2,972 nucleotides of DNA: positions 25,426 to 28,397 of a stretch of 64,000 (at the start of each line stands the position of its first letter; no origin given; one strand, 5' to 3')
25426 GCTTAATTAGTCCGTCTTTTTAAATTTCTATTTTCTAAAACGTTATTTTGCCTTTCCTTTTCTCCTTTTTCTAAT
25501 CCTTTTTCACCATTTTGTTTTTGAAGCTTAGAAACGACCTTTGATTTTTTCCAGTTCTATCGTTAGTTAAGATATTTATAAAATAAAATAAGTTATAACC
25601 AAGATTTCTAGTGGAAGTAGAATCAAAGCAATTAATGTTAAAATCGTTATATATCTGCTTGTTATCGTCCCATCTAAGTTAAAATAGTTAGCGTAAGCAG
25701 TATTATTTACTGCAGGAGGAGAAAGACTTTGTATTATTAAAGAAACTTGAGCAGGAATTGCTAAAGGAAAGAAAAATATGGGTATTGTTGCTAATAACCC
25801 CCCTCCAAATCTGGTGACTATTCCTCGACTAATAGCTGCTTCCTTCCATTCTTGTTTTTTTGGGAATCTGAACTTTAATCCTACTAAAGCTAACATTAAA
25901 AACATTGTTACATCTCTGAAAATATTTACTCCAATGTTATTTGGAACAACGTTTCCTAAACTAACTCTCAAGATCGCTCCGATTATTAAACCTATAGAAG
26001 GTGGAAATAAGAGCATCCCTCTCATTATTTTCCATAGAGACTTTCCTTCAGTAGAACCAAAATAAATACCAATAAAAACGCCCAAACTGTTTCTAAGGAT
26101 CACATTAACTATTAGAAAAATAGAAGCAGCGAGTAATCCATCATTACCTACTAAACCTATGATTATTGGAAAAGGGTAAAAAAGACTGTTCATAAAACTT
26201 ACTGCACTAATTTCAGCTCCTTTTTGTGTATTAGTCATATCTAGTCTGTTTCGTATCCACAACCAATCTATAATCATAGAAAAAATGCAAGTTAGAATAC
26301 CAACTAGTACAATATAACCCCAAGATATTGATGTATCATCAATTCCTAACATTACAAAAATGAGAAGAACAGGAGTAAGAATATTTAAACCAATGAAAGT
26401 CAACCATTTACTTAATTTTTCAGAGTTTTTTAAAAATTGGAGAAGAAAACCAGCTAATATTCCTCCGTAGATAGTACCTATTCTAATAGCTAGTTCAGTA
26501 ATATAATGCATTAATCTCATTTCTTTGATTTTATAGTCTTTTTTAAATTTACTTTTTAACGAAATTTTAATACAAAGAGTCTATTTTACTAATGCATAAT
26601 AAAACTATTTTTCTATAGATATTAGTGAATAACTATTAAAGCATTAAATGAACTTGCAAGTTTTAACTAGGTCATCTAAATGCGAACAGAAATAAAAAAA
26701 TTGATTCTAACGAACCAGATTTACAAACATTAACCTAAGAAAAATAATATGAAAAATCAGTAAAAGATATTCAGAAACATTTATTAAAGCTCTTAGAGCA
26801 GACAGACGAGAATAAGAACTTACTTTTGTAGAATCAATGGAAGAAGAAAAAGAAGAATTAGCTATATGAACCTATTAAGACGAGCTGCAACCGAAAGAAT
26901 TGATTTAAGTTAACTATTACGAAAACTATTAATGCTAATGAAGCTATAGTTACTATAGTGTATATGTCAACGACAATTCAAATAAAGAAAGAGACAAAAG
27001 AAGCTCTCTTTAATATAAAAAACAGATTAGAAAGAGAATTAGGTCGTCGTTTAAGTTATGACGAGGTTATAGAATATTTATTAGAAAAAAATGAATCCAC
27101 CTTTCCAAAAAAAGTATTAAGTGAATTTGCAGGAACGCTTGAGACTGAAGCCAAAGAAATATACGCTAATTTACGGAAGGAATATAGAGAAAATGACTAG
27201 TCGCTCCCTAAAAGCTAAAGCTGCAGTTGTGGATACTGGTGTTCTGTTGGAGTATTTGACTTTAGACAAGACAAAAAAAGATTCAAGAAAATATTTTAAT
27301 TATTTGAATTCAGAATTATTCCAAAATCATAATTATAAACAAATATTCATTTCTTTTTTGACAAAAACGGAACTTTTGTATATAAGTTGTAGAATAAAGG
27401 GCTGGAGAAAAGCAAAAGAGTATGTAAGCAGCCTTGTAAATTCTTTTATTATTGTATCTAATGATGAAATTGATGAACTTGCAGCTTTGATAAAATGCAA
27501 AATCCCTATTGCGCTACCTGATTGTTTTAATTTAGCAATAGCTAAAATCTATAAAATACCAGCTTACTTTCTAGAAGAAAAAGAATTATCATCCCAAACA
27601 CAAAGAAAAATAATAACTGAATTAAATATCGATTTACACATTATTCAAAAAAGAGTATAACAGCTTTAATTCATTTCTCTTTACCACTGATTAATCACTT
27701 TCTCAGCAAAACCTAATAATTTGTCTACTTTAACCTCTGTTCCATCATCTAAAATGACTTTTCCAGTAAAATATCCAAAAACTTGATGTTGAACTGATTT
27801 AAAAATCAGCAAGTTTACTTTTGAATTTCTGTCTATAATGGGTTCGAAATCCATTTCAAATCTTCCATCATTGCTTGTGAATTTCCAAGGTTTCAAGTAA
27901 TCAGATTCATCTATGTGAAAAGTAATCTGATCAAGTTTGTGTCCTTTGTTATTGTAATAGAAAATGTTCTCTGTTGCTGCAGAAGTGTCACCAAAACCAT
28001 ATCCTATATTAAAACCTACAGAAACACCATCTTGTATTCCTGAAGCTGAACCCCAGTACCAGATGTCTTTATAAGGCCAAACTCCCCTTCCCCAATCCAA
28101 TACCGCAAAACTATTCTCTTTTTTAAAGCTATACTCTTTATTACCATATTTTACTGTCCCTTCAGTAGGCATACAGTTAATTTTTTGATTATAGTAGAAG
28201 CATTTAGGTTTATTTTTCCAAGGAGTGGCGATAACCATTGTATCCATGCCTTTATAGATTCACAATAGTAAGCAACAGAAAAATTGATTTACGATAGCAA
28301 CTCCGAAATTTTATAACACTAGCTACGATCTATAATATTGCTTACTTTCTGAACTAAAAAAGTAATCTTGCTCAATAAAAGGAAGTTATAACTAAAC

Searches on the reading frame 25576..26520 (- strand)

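Call 26: search_protein_families(library=pfam, proteins=[window:25576-26520:-], max_evalue=0.01)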
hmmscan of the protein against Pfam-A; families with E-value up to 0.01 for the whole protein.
window:25576-26520:- (314 aa): 1 family
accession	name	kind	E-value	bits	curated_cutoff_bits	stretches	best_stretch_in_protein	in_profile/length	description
PF03547.23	Mem_trans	-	7.7e-08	31.8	25.7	1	64-304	59-341/343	Membrane transport protein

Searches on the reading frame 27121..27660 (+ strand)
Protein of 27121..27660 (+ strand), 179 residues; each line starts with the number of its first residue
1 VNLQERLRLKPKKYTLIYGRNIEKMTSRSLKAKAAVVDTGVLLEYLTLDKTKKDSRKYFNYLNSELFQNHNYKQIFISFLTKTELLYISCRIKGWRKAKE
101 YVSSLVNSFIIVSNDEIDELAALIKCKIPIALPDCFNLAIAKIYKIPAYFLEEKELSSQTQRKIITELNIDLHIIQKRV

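Call 26: search_protein_families(library=pfam, proteins=[window:27121-27660:+], max_evalue=0.01)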
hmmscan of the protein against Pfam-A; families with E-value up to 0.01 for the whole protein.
window:27121-27660:+ (179 aa): 2 families
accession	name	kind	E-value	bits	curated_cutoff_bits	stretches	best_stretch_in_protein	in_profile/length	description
PF01850.27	PIN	-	1.4e-06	29.4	23.6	1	36-147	2-106/120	PIN domain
PF14536.11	DUF4441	-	0.0059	17.2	24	1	54-109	48-104/116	Domain of unknown function (DUF4441)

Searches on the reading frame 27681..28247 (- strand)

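Call 26: search_protein_families(library=pfam, proteins=[window:27681-28247:-], max_evalue=0.01)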
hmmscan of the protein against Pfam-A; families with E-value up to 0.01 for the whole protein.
window:27681-28247:- (188 aa): 1 family
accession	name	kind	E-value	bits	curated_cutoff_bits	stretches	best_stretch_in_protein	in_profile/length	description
PF10974.15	DUF2804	-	7.4e-91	305.3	26.9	1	2-188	154-339/339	Domain of unknown function (DUF2804)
